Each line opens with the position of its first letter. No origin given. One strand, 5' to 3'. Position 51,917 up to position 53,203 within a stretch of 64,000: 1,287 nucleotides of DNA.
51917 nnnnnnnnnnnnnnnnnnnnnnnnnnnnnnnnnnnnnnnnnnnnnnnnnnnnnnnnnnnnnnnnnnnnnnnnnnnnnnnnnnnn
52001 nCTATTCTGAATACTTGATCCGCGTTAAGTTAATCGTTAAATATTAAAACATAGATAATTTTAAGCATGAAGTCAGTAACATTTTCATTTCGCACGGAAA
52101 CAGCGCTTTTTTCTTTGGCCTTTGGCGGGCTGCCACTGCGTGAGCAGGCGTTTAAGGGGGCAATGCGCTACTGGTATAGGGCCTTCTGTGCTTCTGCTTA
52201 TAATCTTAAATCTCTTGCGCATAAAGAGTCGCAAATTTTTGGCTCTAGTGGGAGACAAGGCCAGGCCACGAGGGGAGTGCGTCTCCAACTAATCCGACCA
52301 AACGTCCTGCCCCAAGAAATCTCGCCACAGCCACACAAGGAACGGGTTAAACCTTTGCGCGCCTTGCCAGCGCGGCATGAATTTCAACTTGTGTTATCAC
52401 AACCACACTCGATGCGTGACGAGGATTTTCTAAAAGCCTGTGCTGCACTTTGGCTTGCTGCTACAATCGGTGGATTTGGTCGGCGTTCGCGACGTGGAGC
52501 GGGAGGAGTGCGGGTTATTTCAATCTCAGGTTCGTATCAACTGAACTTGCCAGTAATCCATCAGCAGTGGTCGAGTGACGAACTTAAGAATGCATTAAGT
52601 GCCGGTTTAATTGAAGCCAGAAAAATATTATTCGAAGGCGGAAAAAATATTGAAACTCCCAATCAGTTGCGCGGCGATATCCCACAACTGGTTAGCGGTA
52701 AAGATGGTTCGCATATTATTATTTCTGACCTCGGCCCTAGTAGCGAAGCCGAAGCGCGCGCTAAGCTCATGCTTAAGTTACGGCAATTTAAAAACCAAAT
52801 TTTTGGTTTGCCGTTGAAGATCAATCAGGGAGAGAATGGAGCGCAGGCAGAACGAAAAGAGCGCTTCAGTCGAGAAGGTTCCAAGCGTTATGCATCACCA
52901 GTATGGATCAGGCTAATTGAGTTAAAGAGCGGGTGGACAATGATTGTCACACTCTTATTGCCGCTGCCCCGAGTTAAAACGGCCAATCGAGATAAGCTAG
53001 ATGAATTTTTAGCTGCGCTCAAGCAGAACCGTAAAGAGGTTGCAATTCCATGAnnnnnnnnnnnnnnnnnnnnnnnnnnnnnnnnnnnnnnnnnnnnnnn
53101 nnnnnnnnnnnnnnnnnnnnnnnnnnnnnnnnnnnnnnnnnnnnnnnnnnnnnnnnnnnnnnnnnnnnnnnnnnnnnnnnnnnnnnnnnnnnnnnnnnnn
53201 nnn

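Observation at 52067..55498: Compact Cmr-like RAMP operon (cmr1-like, cmr4, cmr5-like, CSD-cmr6) with no cas10, cmr3, cas6, adaptation genes or CRISPR array in at least 5 kb on either side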

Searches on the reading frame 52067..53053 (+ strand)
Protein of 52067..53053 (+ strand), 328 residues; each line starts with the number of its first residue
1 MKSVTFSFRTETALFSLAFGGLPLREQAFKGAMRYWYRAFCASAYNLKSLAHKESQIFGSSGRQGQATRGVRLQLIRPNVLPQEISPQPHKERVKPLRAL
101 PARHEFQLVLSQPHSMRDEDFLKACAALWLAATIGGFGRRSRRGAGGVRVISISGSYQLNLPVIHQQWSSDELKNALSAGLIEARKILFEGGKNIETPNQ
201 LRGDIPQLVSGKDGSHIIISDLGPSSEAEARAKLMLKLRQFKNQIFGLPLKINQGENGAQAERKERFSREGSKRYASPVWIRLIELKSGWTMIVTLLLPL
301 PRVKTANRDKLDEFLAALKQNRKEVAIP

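Call 3: search_protein_families(library=pfam, proteins=[window:52067-53053:+], max_evalue=1)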
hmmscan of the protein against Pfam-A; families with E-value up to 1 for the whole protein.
window:52067-53053:+ (328 aa): 1 family
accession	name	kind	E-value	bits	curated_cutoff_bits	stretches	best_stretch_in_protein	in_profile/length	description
PF03787.20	RAMPs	-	1.2e-10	42.7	22.1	1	17-147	26-187/189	RAMP superfamily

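Call 4: search_protein_families(library=ncbifam, proteins=[window:52067-53053:+], max_evalue=1)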
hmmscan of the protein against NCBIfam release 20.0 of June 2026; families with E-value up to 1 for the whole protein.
window:52067-53053:+ (328 aa): 2 families
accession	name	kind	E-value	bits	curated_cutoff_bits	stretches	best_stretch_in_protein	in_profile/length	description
TIGR01894.1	cas_TM1795_cmr1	hypoth_equivalog_domain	4.2e-08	33.6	28.65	1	23-64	22-71/167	type III-B CRISPR module RAMP protein Cmr1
TIGR00250.1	RNAse_H_YqgF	equivalog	0.17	12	43.25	1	232-280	40-87/130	Holliday junction resolvase RuvX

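Call 5: search_protein_families(library=padloc, proteins=[window:52067-53053:+], max_evalue=1)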
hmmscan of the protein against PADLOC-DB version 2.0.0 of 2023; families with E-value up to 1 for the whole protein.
window:52067-53053:+ (328 aa): 5 families
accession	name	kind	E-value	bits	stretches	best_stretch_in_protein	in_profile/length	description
PDLC00976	Cmr1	-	1.4e-18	65.5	3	23-66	34-79/387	Cmr1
PDLC01445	Cmr1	-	9.1e-18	63.1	1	22-312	26-260/276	"CAS-III-B,CAS-III-C; effector_G7"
PDLC01270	Cmr1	-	2.4e-11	42.3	1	23-150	23-137/139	"CAS-III-B,CAS-III-C; effector_G7"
PDLC01016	Csm3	-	0.00023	19.6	1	24-146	33-186/189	Csm3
PDLC01212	Cmr6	-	0.004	14.2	1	24-144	231-344/499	"CAS-III-B,CAS-III-C; effector_G7"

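Call 21: search_solved_structures(query=window:52067-53053:+, max_evalue=1, show_alignments=2)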
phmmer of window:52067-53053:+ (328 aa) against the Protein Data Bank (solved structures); distinct sequences matched with E-value up to 1: 5.
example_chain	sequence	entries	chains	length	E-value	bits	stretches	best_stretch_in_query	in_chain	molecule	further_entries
9z7q_I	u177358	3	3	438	2.8e-13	52.8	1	1-156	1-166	Cmr1-MntA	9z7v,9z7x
4w8x_A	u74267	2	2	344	3.9e-11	45.7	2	101-202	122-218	CRISPR system Cmr subunit Cmr1-1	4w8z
4l6u_A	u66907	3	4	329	1.1e-09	41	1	3-167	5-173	Putative uncharacterized protein | Cmr1 C-terminal domain-containing protein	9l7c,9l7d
9pw1_A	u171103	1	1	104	0.8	11.9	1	257-314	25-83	BaDTF3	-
6s6b_J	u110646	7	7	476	0.94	11.6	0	109-154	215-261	Cmr1 | Cmr1,CRISPR-associated RAMP protein, Cmr1 family,CRISPR-associated RAMP protein, Cmr1 fami | Cmr1,CRISPR-associated RAMP protein, Cmr1 family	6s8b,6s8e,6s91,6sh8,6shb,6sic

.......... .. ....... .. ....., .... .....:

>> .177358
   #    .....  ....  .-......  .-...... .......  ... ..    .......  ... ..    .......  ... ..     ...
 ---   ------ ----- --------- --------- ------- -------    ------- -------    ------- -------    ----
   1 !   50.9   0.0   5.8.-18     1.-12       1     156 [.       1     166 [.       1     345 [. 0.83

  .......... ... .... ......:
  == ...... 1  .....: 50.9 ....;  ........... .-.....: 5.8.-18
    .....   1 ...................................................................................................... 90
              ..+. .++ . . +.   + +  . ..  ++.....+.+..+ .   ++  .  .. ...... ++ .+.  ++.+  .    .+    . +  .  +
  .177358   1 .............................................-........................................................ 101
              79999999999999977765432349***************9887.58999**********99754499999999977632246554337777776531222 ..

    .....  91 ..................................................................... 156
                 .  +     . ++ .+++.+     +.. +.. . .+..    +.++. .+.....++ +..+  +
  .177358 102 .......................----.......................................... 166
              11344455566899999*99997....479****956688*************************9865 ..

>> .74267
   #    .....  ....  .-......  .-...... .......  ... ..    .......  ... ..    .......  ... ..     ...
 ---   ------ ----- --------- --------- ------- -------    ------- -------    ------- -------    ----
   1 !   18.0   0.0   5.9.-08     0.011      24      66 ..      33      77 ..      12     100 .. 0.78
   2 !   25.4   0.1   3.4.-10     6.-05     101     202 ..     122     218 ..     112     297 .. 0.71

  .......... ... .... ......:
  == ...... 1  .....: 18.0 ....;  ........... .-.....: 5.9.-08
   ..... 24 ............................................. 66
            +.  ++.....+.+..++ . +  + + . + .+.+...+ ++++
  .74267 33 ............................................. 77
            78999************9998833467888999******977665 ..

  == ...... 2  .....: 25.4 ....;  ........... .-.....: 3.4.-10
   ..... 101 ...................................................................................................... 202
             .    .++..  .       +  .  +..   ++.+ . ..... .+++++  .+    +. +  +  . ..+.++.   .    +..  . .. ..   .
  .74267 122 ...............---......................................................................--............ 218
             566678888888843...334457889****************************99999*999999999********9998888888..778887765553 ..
